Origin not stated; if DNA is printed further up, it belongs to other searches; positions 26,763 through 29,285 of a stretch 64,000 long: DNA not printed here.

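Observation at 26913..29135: Very large (about 740 aa) pilin-like protein with an archaeal class III signal peptide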

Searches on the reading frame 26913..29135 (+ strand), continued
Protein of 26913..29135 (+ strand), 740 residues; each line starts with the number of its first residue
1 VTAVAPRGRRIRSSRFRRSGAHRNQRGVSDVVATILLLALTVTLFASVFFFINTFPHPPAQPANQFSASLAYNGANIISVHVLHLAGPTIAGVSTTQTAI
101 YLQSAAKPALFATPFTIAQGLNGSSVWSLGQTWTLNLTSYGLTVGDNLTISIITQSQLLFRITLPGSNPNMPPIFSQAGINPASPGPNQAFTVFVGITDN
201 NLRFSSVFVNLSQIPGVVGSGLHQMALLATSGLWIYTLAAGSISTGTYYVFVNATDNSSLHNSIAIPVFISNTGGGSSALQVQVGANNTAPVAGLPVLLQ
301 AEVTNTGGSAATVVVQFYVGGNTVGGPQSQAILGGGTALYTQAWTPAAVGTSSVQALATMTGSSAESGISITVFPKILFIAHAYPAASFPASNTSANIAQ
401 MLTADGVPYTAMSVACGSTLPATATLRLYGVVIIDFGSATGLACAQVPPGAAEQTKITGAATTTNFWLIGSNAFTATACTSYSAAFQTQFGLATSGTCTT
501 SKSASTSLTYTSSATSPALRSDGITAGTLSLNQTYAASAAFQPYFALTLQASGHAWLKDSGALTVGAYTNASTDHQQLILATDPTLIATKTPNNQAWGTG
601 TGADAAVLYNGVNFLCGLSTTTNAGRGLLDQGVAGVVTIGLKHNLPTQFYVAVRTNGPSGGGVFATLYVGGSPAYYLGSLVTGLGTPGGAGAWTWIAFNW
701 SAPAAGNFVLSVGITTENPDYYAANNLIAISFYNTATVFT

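Call 61: find_homologous_proteins(query=L006:8446-9057:+, max_evalue=0.001)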
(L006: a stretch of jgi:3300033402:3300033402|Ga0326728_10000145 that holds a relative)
Query L006:8446-9057:+ (203 aa): 1251 proteins with E <= 0.001 among 2110 candidates; the best 120 are listed.
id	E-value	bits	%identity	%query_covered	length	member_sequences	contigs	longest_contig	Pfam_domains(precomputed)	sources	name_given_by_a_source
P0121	1.4e-119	415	100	100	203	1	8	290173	PF07790.17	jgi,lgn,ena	jgi:flagellin-like protein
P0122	5.7e-102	357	86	100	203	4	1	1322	PF07790.17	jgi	-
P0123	2.1e-100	352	85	100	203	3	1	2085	PF07790.17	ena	-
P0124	4.0e-88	312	76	100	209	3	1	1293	PF07790.17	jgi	-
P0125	3.1e-77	277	71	94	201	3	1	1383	PF07790.17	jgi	-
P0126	1.0e-75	272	68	100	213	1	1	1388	PF07790.17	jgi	-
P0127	3.9e-74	267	67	100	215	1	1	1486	PF07790.17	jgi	-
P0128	1.7e-69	252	65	94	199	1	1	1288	PF07790.17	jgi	-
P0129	2.8e-54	202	58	100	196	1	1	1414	PF07790.17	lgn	-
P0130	1.4e-49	186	56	100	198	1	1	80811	PF07790.17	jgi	jgi:flagellin-like protein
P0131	7.4e-47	178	54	100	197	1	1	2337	PF07790.17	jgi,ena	-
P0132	1.1e-46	177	51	94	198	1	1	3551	PF07790.17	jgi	jgi:flagellin-like protein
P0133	3.1e-46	176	54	94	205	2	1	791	PF07790.17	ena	-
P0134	1.3e-45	174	52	94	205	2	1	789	PF07790.17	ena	-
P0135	2.4e-45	173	52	94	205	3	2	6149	PF07790.17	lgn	-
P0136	6.7e-45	171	50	94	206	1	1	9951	PF07790.17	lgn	-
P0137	2.1e-44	170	53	94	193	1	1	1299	PF07790.17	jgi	-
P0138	2.2e-44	170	54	95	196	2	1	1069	PF07790.17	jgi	-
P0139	6.2e-44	168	54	94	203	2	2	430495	PF07790.17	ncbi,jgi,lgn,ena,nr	ncbi:MAG TPA: archaellin/type IV pilin N-terminal domain-containing protein [Thermoplasmata archaeon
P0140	2.4e-43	166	51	94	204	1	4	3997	PF07790.17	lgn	-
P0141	3.4e-43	166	53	91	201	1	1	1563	PF07790.17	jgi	jgi:archaeal type IV pilus assembly protein PilA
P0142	4.0e-43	165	55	100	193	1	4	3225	PF07790.17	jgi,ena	-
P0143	5.0e-43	165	51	94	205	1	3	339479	PF07790.17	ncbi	ncbi:MAG: archaellin/type IV pilin N-terminal domain-containing protein [Thermoplasmata archaeon]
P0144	1.4e-42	164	54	100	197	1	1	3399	PF07790.17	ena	-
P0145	2.4e-42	163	61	79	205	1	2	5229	PF07790.17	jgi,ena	-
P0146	3.1e-42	163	52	94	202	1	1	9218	PF07790.17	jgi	jgi:archaeal type IV pilus assembly protein PilA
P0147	8.7e-42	161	50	94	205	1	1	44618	PF07790.17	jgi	jgi:flagellin-like protein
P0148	9.0e-42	161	54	88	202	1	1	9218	PF07790.17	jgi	jgi:archaeal type IV pilus assembly protein PilA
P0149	2.7e-41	160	48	94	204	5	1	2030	PF07790.17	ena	-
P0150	3.8e-41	159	52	91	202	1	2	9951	PF07790.17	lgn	-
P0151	1.6e-40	157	48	92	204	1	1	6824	PF07790.17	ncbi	-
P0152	1.6e-40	157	51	100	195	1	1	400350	PF07790.17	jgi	jgi:flagellin-like protein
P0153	2.4e-40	156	53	94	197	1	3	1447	PF07790.17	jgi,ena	-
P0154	3.2e-40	156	49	94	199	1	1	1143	PF07790.17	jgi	jgi:archaeal type IV pilus assembly protein PilA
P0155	3.8e-40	156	52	91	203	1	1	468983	PF07790.17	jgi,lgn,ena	-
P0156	5.3e-40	155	52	98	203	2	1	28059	PF07790.17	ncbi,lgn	ncbi:MAG: archaellin/type IV pilin N-terminal domain-containing protein [Thermoplasmata archaeon]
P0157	6.7e-40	155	49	100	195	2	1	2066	PF07790.17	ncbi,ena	-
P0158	1.2e-39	154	57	69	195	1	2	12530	PF07790.17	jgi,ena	-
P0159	1.8e-39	154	52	94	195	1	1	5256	PF07790.17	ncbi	-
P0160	3.5e-39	153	51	95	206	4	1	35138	PF07790.17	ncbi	-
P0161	3.8e-39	152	50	91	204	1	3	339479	PF07790.17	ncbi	ncbi:MAG: archaellin/type IV pilin N-terminal domain-containing protein [Thermoplasmata archaeon]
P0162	4.5e-39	152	52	98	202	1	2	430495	PF07790.17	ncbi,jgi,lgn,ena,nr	ncbi:MAG TPA: archaellin/type IV pilin N-terminal domain-containing protein [Thermoplasmata archaeon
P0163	5.6e-39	152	51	100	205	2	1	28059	PF07790.17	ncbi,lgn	ncbi:MAG: type IV pilin N-terminal domain-containing protein [Thermoplasmata archaeon]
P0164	6.3e-39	152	50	96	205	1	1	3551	PF07790.17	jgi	jgi:flagellin-like protein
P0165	8.1e-39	151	49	91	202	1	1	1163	PF07790.17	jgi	jgi:archaeal type IV pilus assembly protein PilA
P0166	1.7e-38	150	48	94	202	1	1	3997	PF07790.17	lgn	-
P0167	3.6e-38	149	49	100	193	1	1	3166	PF07790.17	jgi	jgi:archaeal type IV pilus assembly protein PilA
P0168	4.5e-38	149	48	93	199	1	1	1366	PF07790.17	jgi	-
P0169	1.0e-37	148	49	99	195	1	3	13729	PF07790.17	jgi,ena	-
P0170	1.2e-37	148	48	93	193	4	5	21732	PF07790.17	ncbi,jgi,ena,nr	ncbi:MAG TPA: archaellin/type IV pilin N-terminal domain-containing protein [Thermoplasmata archaeon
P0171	1.3e-37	147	54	99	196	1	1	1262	PF07790.17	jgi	-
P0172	1.9e-37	147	52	86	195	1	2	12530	PF07790.17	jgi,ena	-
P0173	2.1e-37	147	49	92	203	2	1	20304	PF07790.17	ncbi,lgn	ncbi:MAG: archaellin/type IV pilin N-terminal domain-containing protein [Thermoplasmata archaeon]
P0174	2.1e-37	147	50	98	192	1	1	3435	PF07790.17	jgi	jgi:flagellin-like protein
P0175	6.3e-37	145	54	92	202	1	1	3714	PF07790.17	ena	-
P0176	7.1e-37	145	47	94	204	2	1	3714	PF07790.17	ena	-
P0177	9.3e-37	145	49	88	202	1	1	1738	PF07790.17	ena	-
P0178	1.2e-36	144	48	94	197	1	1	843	PF07790.17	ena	-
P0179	2.2e-36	143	47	93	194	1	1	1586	PF07790.17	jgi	jgi:archaeal type IV pilus assembly protein PilA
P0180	2.3e-36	143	51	90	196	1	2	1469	PF07790.17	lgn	-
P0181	2.6e-36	143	45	100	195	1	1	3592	PF07790.17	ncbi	-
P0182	5.3e-36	142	50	89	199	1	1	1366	PF07790.17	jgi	-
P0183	5.8e-36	142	52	88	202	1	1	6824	PF07790.17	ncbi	-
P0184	7.1e-36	142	49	92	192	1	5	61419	PF07790.17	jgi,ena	-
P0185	8.7e-36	142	51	98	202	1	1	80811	PF07790.17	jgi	jgi:flagellin-like protein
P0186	1.4e-35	141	51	99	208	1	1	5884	PF07790.17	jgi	jgi:archaeal type IV pilus assembly protein PilA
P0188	1.7e-35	141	46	94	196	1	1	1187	PF07790.17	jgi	jgi:flagellin-like protein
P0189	1.9e-35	140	48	93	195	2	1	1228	PF07790.17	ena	-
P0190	2.3e-35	140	45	94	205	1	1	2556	PF07790.17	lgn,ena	-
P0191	2.7e-35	140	48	93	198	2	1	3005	PF07790.17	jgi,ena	jgi:flagellin-like protein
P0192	4.0e-35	139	45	100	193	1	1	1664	PF07790.17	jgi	jgi:flagellin-like protein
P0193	4.4e-35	139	47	99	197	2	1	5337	PF07790.17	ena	-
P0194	4.7e-35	139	49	91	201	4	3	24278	PF07790.17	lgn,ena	-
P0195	5.0e-35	139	47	100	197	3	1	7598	PF07790.17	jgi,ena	-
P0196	5.2e-35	139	48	94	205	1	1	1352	PF07790.17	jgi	jgi:flagellin-like protein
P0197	7.1e-35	139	48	100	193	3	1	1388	PF07790.17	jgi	jgi:flagellin-like protein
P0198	9.4e-35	138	46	100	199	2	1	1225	PF07790.17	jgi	-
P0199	1.6e-34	137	52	94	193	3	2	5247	PF07790.17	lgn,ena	-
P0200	1.7e-34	137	52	94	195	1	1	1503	PF07790.17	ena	-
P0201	2.4e-34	137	52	94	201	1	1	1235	PF07790.17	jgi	jgi:flagellin-like protein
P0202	2.7e-34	137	45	96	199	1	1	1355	PF07790.17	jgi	-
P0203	3.4e-34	136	43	92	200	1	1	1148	PF07790.17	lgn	-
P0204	4.3e-34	136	47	100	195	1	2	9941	PF07790.17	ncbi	-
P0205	5.5e-34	136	49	91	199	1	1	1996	PF07790.17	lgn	-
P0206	5.8e-34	136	45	94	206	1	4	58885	PF07790.17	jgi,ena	jgi:flagellin-like protein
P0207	5.9e-34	136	50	97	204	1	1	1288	PF07790.17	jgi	-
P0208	7.0e-34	135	47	100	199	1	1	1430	PF07790.17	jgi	jgi:archaeal type IV pilus assembly protein PilA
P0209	7.1e-34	135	46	95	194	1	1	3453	PF07790.17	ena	-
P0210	7.2e-34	135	45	100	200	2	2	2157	PF07790.17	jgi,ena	-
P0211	7.5e-34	135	48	94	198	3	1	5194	PF07790.17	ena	-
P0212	8.5e-34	135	49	98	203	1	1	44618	PF07790.17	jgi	jgi:flagellin-like protein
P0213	9.1e-34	135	46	100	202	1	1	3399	PF07790.17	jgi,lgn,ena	jgi:flagellin-like protein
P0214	1.0e-33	135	50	94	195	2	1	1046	PF07790.17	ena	-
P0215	1.2e-33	135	46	93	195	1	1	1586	PF07790.17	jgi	jgi:flagellin-like protein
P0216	1.3e-33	134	45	99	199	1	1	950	PF07790.17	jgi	-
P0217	1.9e-33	134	41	94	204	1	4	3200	PF07790.17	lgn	-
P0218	2.5e-33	134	47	90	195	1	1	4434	PF07790.17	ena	-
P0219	3.8e-33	133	50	90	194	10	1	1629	PF07790.17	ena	-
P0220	7.8e-33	132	47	100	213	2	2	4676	PF07790.17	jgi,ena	-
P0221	8.4e-33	132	45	100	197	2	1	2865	PF07790.17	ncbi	-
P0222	1.0e-32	132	47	100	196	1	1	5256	PF07790.17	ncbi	-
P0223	1.4e-32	131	46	94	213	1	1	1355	PF07790.17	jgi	-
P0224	1.5e-32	131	53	68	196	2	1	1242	PF07790.17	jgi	-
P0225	4.4e-32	129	46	94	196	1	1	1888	PF07790.17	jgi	jgi:flagellin-like protein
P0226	4.8e-32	129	43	91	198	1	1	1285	PF07790.17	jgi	-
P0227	4.9e-32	129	48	90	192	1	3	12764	PF07790.17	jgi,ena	-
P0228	6.6e-32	129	45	94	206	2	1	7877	PF07790.17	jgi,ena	-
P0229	1.1e-31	128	45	100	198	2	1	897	PF07790.17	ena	-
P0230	1.3e-31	128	43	94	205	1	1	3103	PF07790.17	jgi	jgi:archaeal type IV pilus assembly protein PilA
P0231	1.9e-31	127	45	91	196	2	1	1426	PF07790.17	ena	-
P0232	2.2e-31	127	43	93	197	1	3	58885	PF07790.17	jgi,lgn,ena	jgi:flagellin-like protein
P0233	4.2e-31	126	50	98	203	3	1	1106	PF07790.17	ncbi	-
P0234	4.5e-31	126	44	91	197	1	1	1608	PF07790.17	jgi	jgi:flagellin-like protein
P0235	4.5e-31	126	52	95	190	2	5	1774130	PF07790.17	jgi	jgi:flagellin-like protein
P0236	6.5e-31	126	41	93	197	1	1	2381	PF07790.17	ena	-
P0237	7.0e-31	126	48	89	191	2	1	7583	PF07790.17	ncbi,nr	ncbi:MAG TPA: archaellin/type IV pilin N-terminal domain-containing protein [Thermoplasmata archaeon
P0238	8.7e-31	125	46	99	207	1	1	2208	PF07790.17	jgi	jgi:flagellin-like protein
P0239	1.0e-30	125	44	99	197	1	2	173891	PF07790.17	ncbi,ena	-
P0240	1.4e-30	125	47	92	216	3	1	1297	PF07790.17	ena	-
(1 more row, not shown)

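Call 75: find_encoding_contigs(protein=P0113, flank=10000, max_places=1)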
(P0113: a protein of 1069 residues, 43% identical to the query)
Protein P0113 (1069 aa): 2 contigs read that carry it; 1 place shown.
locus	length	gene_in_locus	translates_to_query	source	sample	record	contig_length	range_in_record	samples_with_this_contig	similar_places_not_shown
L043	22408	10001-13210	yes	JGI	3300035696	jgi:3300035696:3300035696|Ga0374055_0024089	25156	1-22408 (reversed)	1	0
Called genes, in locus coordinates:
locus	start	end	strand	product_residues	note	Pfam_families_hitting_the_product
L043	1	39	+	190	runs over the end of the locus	PF00013:KH_1 (weak), PF21800:KH_KRR1_2nd (weak), PF22891:KH_PNO1_2nd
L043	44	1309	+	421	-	PF01896:DNA_primase_S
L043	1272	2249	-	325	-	PF01557:FAA_hydrolase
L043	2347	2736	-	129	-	-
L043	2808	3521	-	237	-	PF01872:RibD_C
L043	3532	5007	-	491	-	PF07837:FTCD_N, PF02971:FTCD, PF04961:FTCD_C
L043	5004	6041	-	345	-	PF00752:XPG_N, PF00867:XPG_I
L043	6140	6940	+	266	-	PF09754:PAC2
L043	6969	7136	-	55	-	-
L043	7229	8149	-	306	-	PF00091:Tubulin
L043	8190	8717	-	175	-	-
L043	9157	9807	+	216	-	-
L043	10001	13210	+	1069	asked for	PF07790:Pilin_N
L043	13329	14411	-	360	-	-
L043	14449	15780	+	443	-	PF01676:Metalloenzyme, PF10143:PhosphMutase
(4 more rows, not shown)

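Call 76: find_encoding_contigs(protein=P0108, flank=10000, max_places=1)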
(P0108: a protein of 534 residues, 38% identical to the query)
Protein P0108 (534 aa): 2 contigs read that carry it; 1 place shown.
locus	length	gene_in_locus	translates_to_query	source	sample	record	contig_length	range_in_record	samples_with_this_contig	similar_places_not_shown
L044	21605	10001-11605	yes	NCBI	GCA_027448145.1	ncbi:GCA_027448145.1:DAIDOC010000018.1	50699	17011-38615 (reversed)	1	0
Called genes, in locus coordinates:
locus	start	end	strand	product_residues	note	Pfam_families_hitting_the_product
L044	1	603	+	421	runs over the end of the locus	PF01896:DNA_primase_S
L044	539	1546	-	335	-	PF01557:FAA_hydrolase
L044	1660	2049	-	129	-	-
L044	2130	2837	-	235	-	PF01872:RibD_C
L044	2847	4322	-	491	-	PF07837:FTCD_N, PF02971:FTCD, PF04961:FTCD_C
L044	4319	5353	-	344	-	PF00752:XPG_N, PF00867:XPG_I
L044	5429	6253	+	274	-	PF09754:PAC2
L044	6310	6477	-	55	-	-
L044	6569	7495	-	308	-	PF00091:Tubulin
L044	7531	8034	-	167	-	-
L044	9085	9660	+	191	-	PF07790:Pilin_N (weak)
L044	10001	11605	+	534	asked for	PF07790:Pilin_N, PF00801:PKD, PF18911:PKD_4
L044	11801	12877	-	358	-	-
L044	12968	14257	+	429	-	PF01676:Metalloenzyme, PF10143:PhosphMutase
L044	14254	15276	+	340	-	PF18093:Trm5_N, PF25133:TYW2_N_2, PF02475:TRM5-TYW2_MTfase, PF05175:MTS (weak), PF13649:Methyltransf_25 (weak)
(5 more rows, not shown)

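Call 80: search_protein_families(library=pfam, alignment_id=A1, max_evalue=1)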
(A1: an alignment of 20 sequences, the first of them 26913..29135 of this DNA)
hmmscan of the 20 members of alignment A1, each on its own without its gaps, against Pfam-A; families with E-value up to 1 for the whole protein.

A. member 1, window:26913-29135:+ (740 aa): 2 families
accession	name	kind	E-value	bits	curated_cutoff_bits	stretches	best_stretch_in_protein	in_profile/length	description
PF07790.16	Pilin_N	-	1.3e-07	32.8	25.2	1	26-98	1-69/78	Archaeal Type IV pilin, N-terminal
PF07705.17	CARDB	-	2.1e-05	25.1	22.7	1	280-359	4-84/101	CARDB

B. families by the number of members that match (of 20 scanned): 9 families
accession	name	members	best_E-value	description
PF07790.16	Pilin_N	20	3.8e-10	Archaeal Type IV pilin, N-terminal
PF07705.17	CARDB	16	1.7e-08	CARDB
PF19077.6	Big_13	4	0.028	Bacterial Ig-like domain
PF15780.11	ASH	3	0.00086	Abnormal spindle-like microcephaly-assoc'd, ASPM-SPD-2-Hydin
PF22544.2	HYDIN_VesB_CFA65-like_Ig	2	0.014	HYDIN/CFA65/VesB-like, Ig-like domain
PF23960.2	DUF7289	2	0.16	Family of unknown function (DUF7289)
PF03077.19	VacA2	1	0.13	Putative vacuolating cytotoxin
PF09843.14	DUF2070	1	0.24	Predicted membrane protein (DUF2070)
PF01357.27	Expansin_C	1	0.64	Expansin C-terminal domain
